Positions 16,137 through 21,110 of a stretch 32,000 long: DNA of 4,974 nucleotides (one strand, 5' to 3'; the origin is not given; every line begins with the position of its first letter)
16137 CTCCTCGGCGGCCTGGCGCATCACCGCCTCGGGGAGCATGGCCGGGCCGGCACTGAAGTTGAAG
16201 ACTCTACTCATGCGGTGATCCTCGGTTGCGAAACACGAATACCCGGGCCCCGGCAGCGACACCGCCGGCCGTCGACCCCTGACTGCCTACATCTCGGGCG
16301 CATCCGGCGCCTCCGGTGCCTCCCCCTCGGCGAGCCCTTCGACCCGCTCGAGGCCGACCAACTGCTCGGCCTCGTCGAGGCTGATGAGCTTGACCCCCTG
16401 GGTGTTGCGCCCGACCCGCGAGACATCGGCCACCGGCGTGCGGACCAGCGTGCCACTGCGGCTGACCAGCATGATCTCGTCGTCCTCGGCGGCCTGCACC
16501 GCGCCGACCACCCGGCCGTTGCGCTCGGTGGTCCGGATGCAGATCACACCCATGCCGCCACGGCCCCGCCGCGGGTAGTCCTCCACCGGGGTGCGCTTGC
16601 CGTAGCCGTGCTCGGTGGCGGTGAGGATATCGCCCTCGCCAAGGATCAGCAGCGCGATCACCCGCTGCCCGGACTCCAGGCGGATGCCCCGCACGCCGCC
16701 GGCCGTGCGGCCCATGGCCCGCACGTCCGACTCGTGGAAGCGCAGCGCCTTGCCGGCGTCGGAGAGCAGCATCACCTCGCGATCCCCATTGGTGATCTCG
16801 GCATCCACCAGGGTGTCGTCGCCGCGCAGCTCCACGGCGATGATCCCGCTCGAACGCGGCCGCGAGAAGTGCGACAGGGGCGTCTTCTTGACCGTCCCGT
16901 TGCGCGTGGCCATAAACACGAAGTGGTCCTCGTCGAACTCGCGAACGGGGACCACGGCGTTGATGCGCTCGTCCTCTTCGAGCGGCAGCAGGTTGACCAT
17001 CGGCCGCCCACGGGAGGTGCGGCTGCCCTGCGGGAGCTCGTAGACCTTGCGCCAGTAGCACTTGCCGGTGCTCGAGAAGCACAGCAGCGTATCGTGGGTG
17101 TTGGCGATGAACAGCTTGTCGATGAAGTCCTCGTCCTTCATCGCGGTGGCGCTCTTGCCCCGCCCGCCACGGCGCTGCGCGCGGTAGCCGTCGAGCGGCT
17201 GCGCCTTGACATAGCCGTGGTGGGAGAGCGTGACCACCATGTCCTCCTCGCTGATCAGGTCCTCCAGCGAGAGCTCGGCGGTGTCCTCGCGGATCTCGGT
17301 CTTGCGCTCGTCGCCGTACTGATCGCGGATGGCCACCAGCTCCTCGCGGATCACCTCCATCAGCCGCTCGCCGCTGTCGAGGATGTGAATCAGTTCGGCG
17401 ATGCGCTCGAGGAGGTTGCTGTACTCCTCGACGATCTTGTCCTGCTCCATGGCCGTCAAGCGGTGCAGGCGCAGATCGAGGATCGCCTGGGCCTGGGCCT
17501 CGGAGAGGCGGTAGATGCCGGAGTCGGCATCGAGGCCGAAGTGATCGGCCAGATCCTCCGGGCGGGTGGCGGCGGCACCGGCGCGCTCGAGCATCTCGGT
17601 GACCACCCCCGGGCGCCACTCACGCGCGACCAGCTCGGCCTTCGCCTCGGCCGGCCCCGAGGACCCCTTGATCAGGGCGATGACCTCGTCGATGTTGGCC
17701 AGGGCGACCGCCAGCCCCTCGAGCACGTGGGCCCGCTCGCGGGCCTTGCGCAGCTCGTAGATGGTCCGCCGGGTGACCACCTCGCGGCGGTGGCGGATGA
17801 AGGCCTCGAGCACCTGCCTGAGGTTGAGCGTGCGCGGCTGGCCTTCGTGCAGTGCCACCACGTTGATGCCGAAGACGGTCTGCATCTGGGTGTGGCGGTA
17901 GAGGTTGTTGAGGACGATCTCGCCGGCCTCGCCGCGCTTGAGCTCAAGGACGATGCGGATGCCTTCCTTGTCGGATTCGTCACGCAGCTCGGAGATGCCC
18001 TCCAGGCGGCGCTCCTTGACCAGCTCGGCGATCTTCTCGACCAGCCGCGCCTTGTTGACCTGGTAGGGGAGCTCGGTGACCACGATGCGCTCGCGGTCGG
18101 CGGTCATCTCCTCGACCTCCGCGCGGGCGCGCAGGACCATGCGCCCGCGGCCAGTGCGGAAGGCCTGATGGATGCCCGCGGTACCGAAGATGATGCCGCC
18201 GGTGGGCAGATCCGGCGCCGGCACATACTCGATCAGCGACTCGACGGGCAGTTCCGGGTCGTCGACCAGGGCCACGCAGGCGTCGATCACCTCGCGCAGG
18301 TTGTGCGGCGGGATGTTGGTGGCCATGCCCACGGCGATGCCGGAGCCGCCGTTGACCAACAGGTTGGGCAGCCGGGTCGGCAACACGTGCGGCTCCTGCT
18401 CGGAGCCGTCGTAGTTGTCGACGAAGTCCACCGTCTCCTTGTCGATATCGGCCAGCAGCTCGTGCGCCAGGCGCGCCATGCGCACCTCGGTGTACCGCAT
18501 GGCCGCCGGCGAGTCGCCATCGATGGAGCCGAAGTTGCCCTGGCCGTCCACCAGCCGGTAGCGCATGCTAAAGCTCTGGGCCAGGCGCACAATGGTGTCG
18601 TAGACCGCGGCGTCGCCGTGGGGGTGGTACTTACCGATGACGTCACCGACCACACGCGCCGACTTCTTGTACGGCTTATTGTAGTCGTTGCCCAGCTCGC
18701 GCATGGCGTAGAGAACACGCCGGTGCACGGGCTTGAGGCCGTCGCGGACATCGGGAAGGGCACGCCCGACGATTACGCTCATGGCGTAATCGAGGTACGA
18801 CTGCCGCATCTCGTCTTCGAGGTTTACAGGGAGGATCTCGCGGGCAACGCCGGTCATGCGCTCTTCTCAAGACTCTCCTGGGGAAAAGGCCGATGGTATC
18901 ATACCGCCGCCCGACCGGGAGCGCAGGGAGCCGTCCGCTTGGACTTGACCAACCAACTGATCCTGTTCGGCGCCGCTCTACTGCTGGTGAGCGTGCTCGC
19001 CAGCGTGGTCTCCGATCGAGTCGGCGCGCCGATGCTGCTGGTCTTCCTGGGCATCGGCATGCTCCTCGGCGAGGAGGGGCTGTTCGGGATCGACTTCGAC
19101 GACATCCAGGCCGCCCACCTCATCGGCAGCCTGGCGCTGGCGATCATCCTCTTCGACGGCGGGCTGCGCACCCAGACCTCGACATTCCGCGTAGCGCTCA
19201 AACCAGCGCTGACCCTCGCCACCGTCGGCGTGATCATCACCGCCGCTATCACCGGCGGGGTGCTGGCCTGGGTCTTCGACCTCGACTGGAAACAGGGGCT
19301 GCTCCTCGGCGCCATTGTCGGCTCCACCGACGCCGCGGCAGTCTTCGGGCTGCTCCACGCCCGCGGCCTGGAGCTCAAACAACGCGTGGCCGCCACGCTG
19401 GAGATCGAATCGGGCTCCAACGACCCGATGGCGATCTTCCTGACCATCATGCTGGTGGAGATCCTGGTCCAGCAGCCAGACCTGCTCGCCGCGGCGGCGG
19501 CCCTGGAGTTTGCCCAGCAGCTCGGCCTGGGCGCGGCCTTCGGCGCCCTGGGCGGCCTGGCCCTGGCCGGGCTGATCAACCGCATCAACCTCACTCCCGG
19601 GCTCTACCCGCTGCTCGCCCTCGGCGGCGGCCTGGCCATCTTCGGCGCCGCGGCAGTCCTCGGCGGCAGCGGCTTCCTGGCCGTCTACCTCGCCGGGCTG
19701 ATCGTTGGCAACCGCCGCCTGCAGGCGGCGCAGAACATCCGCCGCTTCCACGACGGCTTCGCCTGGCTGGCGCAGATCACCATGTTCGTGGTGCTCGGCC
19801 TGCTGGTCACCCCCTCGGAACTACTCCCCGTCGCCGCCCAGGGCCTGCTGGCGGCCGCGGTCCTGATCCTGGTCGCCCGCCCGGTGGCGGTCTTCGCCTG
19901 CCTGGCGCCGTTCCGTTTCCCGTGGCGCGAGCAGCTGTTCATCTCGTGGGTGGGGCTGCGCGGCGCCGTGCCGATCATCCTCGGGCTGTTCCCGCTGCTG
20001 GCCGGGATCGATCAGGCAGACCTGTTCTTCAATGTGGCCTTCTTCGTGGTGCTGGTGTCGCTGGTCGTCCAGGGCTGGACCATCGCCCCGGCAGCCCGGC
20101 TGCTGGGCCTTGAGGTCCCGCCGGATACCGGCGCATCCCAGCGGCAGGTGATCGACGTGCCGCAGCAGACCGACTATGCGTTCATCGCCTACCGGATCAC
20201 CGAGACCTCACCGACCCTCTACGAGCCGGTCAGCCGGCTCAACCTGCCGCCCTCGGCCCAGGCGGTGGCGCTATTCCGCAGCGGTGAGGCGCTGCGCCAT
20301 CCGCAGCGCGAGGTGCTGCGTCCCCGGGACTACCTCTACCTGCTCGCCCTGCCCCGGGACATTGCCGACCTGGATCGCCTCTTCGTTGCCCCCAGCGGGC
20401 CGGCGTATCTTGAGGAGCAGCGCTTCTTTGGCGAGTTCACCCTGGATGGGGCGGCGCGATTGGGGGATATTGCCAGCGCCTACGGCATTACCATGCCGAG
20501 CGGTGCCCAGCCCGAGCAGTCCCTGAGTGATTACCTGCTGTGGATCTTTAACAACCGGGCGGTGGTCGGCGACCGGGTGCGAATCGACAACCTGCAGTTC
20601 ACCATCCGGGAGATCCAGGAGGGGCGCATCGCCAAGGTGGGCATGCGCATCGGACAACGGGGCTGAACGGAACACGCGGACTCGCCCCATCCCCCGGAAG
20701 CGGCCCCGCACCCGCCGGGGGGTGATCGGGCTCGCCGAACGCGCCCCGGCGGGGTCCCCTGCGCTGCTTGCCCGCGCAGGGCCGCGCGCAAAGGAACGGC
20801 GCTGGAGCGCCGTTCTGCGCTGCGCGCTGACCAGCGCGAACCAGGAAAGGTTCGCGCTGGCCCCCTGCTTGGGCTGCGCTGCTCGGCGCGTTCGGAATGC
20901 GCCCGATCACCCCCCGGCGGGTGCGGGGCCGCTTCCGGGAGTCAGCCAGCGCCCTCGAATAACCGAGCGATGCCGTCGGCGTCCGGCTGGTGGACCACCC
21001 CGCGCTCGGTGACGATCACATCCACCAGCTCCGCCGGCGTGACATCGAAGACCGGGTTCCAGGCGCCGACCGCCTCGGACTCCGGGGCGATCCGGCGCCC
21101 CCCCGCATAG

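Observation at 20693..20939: Three-copy family of 217-255 bp hairpin elements with a conserved core but copy-specific, perfectly self-complementary arms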

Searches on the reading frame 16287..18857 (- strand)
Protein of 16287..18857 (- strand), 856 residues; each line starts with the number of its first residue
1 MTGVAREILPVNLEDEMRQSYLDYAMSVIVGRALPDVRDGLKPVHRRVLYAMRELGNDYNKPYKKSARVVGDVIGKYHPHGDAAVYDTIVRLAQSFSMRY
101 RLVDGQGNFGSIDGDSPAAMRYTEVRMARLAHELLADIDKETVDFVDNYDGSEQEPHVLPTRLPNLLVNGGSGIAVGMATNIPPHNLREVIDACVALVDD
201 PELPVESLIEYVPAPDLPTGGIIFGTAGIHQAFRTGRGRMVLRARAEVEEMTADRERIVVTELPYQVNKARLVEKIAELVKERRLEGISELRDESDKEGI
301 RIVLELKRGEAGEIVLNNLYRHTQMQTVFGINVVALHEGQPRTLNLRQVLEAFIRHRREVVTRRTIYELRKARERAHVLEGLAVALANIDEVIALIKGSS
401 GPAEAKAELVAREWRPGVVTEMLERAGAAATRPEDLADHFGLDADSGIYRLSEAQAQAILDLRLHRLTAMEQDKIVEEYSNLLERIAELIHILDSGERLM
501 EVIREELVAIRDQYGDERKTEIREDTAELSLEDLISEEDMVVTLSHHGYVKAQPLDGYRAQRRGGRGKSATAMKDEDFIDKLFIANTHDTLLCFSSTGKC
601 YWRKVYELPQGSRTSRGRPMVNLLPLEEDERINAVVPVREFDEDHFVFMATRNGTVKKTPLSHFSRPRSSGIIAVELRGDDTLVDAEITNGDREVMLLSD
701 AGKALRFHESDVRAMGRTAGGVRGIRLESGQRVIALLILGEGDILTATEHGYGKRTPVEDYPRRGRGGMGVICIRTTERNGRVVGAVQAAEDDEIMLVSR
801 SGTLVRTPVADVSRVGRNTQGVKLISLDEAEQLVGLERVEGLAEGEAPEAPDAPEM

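Call 81: search_protein_families(library=pfam, proteins=[window:16287-18857:-], max_evalue=0.00001)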
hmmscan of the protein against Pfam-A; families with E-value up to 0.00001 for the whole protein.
window:16287-18857:- (856 aa): 2 families
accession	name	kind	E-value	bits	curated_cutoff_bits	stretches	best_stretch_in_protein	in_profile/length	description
PF00521.26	DNA_topoisoIV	-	5.5e-164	546.6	31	1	32-507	1-431/432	DNA gyrase/topoisomerase IV, subunit A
PF03989.18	DNA_gyraseA_C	-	4.2e-73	241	27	6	743-787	2-45/48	DNA gyrase C-terminal domain, beta-propeller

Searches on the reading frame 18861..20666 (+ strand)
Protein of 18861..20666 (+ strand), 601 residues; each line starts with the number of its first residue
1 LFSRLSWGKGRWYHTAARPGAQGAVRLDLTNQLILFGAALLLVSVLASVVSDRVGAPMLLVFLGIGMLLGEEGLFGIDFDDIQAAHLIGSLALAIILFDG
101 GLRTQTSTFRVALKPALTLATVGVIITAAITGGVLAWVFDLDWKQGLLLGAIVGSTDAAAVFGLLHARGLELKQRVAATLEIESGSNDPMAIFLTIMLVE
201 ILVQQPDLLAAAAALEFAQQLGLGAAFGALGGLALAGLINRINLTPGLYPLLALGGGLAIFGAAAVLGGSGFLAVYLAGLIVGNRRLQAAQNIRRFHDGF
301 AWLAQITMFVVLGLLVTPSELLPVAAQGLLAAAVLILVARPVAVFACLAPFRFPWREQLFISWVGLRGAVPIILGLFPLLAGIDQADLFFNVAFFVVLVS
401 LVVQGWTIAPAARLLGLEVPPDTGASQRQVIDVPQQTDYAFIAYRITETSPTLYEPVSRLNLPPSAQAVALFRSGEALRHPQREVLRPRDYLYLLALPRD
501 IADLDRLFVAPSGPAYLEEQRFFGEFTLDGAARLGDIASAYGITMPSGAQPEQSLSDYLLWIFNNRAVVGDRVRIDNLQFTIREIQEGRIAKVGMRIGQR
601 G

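Call 26: search_protein_families(library=pfam, proteins=[window:18861-20666:+])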
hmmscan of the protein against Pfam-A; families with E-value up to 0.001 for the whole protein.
window:18861-20666:+ (601 aa): 3 families
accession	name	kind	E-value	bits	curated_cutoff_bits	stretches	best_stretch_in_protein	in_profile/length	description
PF00999.27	Na_H_Exchanger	-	1.1e-57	196.1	26.2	1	42-412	2-373/375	Sodium/hydrogen exchanger, transmembrane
PF03471.22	CorC_HlyC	-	2.4e-16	59.9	27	1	520-597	2-79/81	Transporter associated domain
PF02080.26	TrkA_C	-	6e-05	23.3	27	1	443-508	3-70/71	TrkA-C domain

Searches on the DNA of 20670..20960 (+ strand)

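Call 24: search_dna_similar(query=window:20732-20900:+, collection=plasmids, mode=distant, max_rows=30)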
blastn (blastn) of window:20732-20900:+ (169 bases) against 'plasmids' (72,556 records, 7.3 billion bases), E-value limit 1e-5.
No match.

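Call 40: search_rna_families(source=window, start=20670, end=20960, threshold=evalue, max_evalue=10)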
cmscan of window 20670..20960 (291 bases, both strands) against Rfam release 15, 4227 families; matches with E-value up to 10: 8.
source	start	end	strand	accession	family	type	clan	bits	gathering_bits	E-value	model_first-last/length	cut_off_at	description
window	20749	20865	+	RF02828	Scr3920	Gene; sRNA;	-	19.3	88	0.11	1-125/125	no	Streptomyces RNA 3920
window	20710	20754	+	RF03265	mir-1460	Gene; miRNA;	-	16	74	4.9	1-91/91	no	mir-1460 microRNA precursor family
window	20752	20859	-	RF01672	P2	Gene; sRNA;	-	14.7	80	4.3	1-138/138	no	Psudomonas sRNA P2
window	20806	20890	+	RF03929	mir-6579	Gene; miRNA;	-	14.3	47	7.4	1-68/68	no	mir-6579 microRNA precursor family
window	20806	20890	-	RF03929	mir-6579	Gene; miRNA;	-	14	47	9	1-68/68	no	mir-6579 microRNA precursor family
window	20831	20860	+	RF00261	IRES_L-myc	Cis-reg; IRES;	-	13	60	1.9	53-82/221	no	L-myc internal ribosome entry site (IRES)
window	20792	20827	+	RF03660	mir-4018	Gene; miRNA;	-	13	66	8.7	1-54/54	no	mir-4018 microRNA precursor family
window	20761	20860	-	RF04316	mgtE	Cis-reg;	-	11.7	200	0.59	197-298/306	no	mgtE ncRNA motif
